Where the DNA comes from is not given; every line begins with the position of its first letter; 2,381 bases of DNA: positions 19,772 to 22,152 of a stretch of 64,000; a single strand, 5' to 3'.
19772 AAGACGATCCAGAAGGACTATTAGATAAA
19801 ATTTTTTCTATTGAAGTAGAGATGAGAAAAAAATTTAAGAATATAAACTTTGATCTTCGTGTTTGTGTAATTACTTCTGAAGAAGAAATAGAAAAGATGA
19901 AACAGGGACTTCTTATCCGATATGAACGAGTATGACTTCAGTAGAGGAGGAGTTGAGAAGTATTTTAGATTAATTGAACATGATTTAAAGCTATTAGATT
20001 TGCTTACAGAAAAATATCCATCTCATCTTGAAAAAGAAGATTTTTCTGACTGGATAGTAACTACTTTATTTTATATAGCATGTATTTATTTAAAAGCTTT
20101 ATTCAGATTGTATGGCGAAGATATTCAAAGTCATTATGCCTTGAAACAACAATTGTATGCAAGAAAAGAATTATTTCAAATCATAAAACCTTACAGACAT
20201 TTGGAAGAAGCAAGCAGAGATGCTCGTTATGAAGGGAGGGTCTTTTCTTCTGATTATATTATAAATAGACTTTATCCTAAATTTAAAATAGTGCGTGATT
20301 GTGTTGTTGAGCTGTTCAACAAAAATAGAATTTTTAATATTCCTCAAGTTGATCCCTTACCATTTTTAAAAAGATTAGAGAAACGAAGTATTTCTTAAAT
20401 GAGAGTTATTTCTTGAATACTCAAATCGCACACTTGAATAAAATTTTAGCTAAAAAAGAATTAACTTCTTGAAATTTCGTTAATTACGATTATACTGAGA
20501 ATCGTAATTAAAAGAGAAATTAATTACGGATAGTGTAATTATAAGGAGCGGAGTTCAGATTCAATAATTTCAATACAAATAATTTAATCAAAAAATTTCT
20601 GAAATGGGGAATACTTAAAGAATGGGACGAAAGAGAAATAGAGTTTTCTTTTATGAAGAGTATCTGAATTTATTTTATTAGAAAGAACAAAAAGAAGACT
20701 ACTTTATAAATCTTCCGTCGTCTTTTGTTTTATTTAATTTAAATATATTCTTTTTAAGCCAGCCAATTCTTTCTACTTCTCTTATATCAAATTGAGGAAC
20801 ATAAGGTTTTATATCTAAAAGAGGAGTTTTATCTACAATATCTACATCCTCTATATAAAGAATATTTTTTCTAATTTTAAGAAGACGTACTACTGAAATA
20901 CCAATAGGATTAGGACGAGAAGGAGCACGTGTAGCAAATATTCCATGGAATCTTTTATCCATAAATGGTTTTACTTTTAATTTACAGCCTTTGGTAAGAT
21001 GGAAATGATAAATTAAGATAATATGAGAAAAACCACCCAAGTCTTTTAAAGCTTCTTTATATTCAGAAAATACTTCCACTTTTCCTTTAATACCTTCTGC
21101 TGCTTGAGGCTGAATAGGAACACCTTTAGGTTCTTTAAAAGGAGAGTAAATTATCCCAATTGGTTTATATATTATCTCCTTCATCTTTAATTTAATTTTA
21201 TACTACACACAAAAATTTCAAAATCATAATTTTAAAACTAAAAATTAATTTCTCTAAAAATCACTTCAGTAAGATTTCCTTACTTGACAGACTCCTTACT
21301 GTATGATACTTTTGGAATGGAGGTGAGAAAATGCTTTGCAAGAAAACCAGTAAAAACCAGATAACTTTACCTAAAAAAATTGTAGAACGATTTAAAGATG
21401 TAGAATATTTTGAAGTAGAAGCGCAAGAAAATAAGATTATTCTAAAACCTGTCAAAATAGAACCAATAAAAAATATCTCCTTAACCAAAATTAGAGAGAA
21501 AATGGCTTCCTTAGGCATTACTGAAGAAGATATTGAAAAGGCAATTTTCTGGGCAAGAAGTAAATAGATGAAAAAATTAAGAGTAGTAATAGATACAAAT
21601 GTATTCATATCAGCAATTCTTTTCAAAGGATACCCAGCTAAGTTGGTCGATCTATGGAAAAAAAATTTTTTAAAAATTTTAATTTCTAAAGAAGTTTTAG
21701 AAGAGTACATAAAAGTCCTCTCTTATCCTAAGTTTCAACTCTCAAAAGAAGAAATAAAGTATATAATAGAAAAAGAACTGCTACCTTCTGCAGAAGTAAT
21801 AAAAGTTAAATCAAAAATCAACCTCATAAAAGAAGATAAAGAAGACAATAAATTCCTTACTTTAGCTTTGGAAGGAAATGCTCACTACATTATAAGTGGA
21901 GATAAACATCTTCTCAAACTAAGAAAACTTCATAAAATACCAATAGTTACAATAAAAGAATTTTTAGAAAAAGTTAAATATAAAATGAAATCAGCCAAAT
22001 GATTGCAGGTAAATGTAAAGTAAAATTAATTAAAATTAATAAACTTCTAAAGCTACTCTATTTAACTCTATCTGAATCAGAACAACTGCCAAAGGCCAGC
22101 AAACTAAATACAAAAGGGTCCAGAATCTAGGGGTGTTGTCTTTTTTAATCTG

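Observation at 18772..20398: Three-gene uncharacterised cassette inserted immediately 3' of tRNA-Gln behind a 400-bp AT-rich gap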

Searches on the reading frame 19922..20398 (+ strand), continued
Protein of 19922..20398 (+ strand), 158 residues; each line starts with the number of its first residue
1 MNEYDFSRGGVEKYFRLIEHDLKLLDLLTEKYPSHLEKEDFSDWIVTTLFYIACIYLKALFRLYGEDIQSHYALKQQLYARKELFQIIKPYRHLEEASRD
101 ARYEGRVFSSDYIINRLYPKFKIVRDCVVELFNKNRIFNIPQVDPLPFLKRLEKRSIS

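Call 99: search_protein_families(library=padloc, proteins=[L004:2128-3072:+, L004:5539-6966:+, L004:7063-7827:+, L001:1460-2128:-, L001:2650-3312:-, L001:3706-4074:-, L011:4813-5766:-, L011:5753-6295:-, L011:8416-9075:+, L010:8797-9432:+], max_evalue=0.001)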
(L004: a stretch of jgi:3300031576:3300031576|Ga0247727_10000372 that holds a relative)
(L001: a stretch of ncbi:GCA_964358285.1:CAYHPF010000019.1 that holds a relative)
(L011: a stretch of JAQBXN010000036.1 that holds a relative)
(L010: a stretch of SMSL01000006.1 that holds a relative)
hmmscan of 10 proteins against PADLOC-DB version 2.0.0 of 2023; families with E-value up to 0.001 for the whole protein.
L004:2128-3072:+ (314 aa): 4 families
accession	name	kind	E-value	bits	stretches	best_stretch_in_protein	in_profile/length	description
PDLC04087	SIR2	-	1.2e-07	28.9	0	2-52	15-65/343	-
PDLC04092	SIR2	-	4.2e-06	24.3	0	128-287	111-271/318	-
PDLC02408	Aga_SIR2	-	0.00034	17.8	0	4-39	6-41/343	Class II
PDLC03856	LmuA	-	0.00068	16.9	0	133-183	112-163/433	-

L004:5539-6966:+ (475 aa): 1 family
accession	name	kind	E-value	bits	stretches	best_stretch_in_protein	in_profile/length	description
PDLC03812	RTasRmuC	-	2e-62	209.2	1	3-439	5-428/439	DRT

L004:7063-7827:+ (254 aa): 0 families

L001:1460-2128:- (222 aa): 4 families
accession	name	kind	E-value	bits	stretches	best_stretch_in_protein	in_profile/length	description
PDLC00944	Cas4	-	7.8e-08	30.7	1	72-215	51-172/177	Cas4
PDLC00943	Cas4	-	9.2e-08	30.2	1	58-215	37-174/180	CRISPR-associated protein Cas4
PDLC02087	Cas4b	-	4.1e-06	25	1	43-137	26-120/189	-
PDLC01611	Cas4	-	0.0005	18.4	0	80-215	48-152/158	"CAS-I,CAS-II,CAS-III,CAS-IV,CAS-V,CAS-VI; acquisition_associated"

L001:2650-3312:- (220 aa): 0 families

L001:3706-4074:- (122 aa): 0 families

L011:4813-5766:- (317 aa): 0 families

L011:5753-6295:- (180 aa): 16 families
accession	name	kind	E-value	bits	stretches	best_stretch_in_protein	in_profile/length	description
PDLC04141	capP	-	1e-27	95.2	1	62-173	37-149/242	capP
PDLC03954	RmrA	-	5.9e-18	62.9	1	87-175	201-288/380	-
PDLC03951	RmrA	-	2.2e-15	54.6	1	90-173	201-281/400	-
PDLC03947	RmrA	-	3.7e-15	53.6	1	88-173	202-286/383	-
PDLC03945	RmrA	-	7.7e-15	52.9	1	83-173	196-289/394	-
PDLC03952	RmrA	-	5.5e-14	49.8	1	88-171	214-296/395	-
PDLC03944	RmrA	-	4.8e-13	46.9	1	88-173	193-279/384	-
PDLC03948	RmrA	-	6e-13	46.4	1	90-174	203-285/397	-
PDLC03953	RmrA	-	7e-13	46.5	1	88-170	202-276/373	-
PDLC03949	RmrA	-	8.6e-13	45.9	1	83-175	178-263/363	-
PDLC03946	RmrA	-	6.1e-10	36.4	1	85-173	181-263/357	-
PDLC03956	RmrA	-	2.9e-09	34.5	1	92-174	204-282/399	-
PDLC03950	RmrA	-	1.3e-08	32.3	1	78-170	180-271/369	-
PDLC03943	RmrA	-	5e-08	30.4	1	89-150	187-240/370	-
PDLC03955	RmrA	-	8.5e-08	29.8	1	74-170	192-283/371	-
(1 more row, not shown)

L011:8416-9075:+ (219 aa): 1 family
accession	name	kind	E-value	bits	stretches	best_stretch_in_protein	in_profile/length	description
PDLC03927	PsyrA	-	3.1e-13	47.6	1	41-180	111-250/398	-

L010:8797-9432:+ (211 aa): 0 families

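Call 100: search_protein_families(library=pfam, proteins=[L011:4813-5766:-, L011:5753-6295:-, L011:6306-6767:-, L011:8416-9075:+, L010:8797-9432:+, L010:12317-13420:+, L008:1890-3086:+, L008:3313-3579:+, L008:3576-3878:+, L097:1750-2052:+], max_evalue=0.001)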
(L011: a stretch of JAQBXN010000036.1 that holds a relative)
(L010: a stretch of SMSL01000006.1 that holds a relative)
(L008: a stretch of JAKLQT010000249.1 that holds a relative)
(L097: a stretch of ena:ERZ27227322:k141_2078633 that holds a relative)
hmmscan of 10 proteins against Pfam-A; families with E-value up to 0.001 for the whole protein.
L011:4813-5766:- (317 aa): 0 families

L011:5753-6295:- (180 aa): 1 family
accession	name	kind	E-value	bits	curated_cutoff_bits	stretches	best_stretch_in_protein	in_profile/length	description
PF06114.19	Peptidase_M78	-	1.2e-21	77.2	22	1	83-173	31-121/123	IrrE N-terminal-like domain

L011:6306-6767:- (153 aa): 0 families

L011:8416-9075:+ (219 aa): 1 family
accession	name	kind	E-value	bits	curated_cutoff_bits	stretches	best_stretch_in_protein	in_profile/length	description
PF02481.21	DNA_processg_A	-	7.2e-08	32.3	29.6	1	26-181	8-166/212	DNA recombination-mediator protein A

L010:8797-9432:+ (211 aa): 1 family
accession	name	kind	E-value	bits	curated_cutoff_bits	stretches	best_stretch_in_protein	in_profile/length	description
PF21983.2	NikA-like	-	0.00058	20.4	27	1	3-41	2-40/72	Mobilization protein NikA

L010:12317-13420:+ (367 aa): 1 family
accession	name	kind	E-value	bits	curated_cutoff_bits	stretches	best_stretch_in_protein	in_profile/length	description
PF02486.25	Rep_trans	-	0.00096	19.2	29.6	0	173-278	58-150/201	Replication initiation factor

L008:1890-3086:+ (398 aa): 1 family
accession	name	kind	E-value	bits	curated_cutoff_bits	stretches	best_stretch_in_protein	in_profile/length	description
PF05598.16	DUF772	-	1.3e-16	60.7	23.1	1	114-182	1-73/74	Transposase domain (DUF772)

L008:3313-3579:+ (88 aa): 1 family
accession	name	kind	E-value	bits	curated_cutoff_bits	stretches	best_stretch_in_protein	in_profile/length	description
PF04365.19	BrnT_toxin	-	0.0001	23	34.5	1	4-65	1-63/77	Ribonuclease toxin, BrnT, of type II toxin-antitoxin system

L008:3576-3878:+ (100 aa): 1 family
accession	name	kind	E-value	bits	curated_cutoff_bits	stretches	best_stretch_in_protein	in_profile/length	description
PF12441.14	CopG_antitoxin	-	2.1e-06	28.9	28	1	39-77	40-78/79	CopG antitoxin of type II toxin-antitoxin system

L097:1750-2052:+ (100 aa): 0 families

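Call 107: search_dna_similar(query=window:19922-20395:+, collection=plasmids, mode=protein, max_evalue=0.001, max_rows=15)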
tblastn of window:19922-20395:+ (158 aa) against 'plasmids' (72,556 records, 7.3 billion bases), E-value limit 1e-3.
No match.

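Call 110: search_dna_similar(query=window:19922-20395:+, collection=phages, mode=protein, max_evalue=0.01, max_rows=15)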
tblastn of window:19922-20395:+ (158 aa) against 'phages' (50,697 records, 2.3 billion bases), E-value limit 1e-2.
No match.

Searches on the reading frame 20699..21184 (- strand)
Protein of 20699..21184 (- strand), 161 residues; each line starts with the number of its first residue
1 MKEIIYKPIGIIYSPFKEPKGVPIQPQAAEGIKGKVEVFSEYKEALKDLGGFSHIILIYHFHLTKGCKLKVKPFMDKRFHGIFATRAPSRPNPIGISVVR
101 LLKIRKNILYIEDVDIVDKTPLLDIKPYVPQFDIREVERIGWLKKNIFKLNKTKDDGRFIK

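Call 5: search_protein_families(library=pfam, proteins=[window:20699-21184:-], max_evalue=1)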
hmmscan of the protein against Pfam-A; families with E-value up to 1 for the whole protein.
window:20699-21184:- (161 aa): 1 family
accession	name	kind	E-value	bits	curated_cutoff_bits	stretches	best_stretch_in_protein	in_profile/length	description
PF01980.22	TrmO_N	-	1.4e-41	141.8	26.8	1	21-133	1-116/116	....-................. O N-terminal domain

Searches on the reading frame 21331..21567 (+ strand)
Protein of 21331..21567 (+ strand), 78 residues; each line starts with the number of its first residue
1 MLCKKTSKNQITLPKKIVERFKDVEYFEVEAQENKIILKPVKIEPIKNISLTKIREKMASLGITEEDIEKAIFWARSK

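Call 5: search_protein_families(library=pfam, proteins=[window:21331-21567:+], max_evalue=1)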
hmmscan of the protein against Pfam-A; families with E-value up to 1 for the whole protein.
window:21331-21567:+ (78 aa): 2 families
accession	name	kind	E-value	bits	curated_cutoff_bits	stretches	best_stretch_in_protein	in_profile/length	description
PF04014.23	MazE_antitoxin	-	9.8e-06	25.9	24.7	1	5-44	4-46/48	Antidote-toxin recognition MazE, bacterial antitoxin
PF21982.2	RecX_HTH1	-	0.2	12.1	26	1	54-72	19-37/40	RecX, first three-helix domain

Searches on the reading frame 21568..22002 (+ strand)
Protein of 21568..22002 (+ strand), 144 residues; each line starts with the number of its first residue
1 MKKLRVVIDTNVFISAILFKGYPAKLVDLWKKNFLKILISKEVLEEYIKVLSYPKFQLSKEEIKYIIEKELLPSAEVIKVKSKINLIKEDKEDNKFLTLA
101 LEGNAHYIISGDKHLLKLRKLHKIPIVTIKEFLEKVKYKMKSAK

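Call 5: search_protein_families(library=pfam, proteins=[window:21568-22002:+], max_evalue=1)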
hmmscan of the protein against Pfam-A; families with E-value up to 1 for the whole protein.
window:21568-22002:+ (144 aa): 7 families
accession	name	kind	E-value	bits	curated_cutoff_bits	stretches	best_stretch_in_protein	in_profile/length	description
PF13470.12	PIN_3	-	9.2e-23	81.7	27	1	5-114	1-115/115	PIN domain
PF01850.27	PIN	-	1.5e-05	26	23.6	1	6-127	1-108/120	PIN domain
PF24109.1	DUF7384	-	0.00054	20.4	27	1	3-117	4-106/153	Family of unknown function (DUF7384)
PF16289.11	PIN_12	-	0.0015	19.4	32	1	6-73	1-65/172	PIN domain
PF10130.15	PIN_2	-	0.0054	17.4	22.4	1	7-116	1-116/133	PIN domain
PF13638.12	PIN_4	-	0.017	15.8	21.9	1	6-114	1-116/132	PIN domain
PF17490.7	Tnp_22_dsRBD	-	0.25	11.8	22.2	0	51-72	26-49/65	L1 transposable element dsRBD-like domain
